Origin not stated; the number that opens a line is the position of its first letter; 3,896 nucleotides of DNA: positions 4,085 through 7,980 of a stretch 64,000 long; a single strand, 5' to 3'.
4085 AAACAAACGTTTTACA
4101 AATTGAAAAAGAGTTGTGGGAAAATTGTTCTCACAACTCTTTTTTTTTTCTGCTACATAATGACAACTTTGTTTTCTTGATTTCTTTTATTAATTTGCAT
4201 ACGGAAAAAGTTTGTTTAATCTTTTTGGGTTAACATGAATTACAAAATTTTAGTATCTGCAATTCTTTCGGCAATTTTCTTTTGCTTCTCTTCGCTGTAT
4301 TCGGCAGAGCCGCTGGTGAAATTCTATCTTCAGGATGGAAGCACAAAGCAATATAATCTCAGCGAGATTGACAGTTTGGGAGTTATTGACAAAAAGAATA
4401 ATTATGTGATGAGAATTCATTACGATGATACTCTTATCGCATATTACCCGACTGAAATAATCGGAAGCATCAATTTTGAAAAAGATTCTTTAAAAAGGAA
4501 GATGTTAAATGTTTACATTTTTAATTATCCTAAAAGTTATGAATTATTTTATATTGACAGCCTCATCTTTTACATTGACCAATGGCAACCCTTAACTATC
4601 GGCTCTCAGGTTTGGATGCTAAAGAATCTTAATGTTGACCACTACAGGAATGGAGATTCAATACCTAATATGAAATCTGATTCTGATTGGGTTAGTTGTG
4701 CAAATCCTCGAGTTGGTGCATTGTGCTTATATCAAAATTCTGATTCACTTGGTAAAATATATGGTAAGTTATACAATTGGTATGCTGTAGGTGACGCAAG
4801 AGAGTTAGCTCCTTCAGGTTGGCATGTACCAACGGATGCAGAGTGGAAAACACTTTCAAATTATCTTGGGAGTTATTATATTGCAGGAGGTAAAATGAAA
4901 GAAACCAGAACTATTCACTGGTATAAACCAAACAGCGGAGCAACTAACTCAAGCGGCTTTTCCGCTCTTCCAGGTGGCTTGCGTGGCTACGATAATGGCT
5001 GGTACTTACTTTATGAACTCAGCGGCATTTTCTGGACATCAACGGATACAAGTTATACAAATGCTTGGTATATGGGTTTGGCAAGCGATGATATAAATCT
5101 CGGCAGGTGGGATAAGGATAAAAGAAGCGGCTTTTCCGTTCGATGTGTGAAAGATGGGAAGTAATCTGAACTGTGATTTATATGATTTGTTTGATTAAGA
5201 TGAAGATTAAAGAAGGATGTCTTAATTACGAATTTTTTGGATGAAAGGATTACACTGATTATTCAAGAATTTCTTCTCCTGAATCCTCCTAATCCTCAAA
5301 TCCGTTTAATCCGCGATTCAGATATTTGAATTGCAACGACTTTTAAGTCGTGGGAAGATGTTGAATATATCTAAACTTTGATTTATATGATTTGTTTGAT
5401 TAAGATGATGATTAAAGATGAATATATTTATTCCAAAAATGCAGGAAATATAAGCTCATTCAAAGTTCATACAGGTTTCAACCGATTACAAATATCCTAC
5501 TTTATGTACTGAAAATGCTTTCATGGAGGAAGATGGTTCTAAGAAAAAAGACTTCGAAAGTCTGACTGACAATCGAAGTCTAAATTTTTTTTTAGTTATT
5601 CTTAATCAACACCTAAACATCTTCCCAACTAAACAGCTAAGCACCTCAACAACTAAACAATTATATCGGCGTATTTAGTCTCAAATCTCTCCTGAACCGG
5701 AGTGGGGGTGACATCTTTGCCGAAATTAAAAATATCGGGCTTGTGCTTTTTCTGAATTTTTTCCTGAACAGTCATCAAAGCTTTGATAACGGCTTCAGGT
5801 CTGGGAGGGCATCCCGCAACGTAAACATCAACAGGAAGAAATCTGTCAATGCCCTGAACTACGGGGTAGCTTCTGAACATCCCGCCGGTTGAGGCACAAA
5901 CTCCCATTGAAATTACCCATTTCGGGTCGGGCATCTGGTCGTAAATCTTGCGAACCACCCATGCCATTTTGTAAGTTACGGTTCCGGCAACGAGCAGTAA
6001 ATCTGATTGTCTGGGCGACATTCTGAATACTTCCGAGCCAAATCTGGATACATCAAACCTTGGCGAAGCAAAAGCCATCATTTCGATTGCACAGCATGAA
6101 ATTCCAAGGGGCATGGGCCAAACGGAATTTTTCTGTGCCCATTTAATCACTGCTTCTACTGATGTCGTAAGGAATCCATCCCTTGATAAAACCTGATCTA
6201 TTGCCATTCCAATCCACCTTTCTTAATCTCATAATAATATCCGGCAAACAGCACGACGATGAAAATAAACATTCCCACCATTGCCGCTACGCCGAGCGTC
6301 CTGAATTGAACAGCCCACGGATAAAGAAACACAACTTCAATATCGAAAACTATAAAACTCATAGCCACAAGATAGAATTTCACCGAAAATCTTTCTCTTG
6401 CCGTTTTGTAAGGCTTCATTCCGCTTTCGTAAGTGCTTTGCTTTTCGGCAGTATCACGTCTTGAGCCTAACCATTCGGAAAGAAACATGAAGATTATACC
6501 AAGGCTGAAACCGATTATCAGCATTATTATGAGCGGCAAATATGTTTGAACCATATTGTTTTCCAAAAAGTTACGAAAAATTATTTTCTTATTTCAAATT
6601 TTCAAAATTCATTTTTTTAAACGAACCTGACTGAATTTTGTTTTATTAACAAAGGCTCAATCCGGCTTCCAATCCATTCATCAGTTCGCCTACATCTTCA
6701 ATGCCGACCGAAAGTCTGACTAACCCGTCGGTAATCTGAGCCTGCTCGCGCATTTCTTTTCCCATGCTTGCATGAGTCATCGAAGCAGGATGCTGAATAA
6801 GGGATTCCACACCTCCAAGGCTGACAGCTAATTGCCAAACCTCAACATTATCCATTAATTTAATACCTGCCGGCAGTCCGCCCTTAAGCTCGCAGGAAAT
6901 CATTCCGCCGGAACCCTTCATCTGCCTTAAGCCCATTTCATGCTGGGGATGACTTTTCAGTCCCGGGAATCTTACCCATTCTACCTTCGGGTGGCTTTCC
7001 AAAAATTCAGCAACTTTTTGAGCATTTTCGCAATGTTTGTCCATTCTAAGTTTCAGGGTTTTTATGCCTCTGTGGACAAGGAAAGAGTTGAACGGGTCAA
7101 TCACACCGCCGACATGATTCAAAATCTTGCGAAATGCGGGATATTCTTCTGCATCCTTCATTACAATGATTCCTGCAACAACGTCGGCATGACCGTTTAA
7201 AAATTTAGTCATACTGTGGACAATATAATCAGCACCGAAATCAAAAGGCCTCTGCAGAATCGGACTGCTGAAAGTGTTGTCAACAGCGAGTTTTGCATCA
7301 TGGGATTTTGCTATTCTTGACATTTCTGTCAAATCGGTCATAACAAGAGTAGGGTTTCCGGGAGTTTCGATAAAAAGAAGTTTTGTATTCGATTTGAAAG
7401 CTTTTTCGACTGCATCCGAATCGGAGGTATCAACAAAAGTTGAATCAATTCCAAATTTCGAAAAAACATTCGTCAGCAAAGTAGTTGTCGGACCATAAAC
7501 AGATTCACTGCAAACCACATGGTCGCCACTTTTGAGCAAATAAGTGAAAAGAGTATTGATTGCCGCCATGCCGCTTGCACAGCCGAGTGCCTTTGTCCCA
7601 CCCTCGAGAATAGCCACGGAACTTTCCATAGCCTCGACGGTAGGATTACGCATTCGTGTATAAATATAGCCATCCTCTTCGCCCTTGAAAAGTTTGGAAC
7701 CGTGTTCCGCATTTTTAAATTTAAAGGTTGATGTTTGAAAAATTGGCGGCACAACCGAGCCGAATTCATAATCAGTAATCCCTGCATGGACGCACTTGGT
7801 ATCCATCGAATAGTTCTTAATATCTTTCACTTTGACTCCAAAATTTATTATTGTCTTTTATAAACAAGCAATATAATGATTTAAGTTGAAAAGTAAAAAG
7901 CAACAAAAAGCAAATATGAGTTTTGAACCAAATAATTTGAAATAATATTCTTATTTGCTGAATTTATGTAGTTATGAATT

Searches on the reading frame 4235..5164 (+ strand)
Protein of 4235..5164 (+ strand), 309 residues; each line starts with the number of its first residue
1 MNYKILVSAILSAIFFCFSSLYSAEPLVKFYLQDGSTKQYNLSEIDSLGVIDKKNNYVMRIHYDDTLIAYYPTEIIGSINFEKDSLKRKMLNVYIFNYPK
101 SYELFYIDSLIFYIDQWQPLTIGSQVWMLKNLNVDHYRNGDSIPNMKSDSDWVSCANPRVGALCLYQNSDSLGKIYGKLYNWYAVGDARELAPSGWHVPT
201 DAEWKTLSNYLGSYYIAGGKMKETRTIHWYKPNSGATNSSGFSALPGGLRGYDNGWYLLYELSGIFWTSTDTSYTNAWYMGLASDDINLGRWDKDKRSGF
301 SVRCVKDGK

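Call 41: search_protein_families(library=pfam, proteins=[window:4235-5164:+])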
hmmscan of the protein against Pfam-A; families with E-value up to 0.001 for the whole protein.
window:4235-5164:+ (309 aa): 2 families
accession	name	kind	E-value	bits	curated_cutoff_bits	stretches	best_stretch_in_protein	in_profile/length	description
PF09603.15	Fib_succ_major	-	1.3e-43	149.9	33.9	1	121-306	2-187/187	Fibrobacter succinogenes major domain (Fib_succ_major)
PF07603.17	Lcl_C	-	0.00016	22.4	34.9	1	193-306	42-117/117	Lcl C-terminal domain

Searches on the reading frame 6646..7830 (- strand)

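Call 41: search_protein_families(library=pfam, proteins=[window:6646-7830:-])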
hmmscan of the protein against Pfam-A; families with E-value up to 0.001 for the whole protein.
window:6646-7830:- (394 aa): 3 families
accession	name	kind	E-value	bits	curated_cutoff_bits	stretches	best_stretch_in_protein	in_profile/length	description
PF01053.26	Cys_Met_Meta_PP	-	5.4e-148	493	27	1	10-391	1-380/381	Cys/Met metabolism PLP-dependent enzyme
PF00155.27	Aminotran_1_2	-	0.00012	21.9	19.7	1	82-193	69-194/361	Aminotransferase class I and II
PF00266.25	Aminotran_5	-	0.00028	20.4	21.5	0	91-210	78-202/371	Aminotransferase class-V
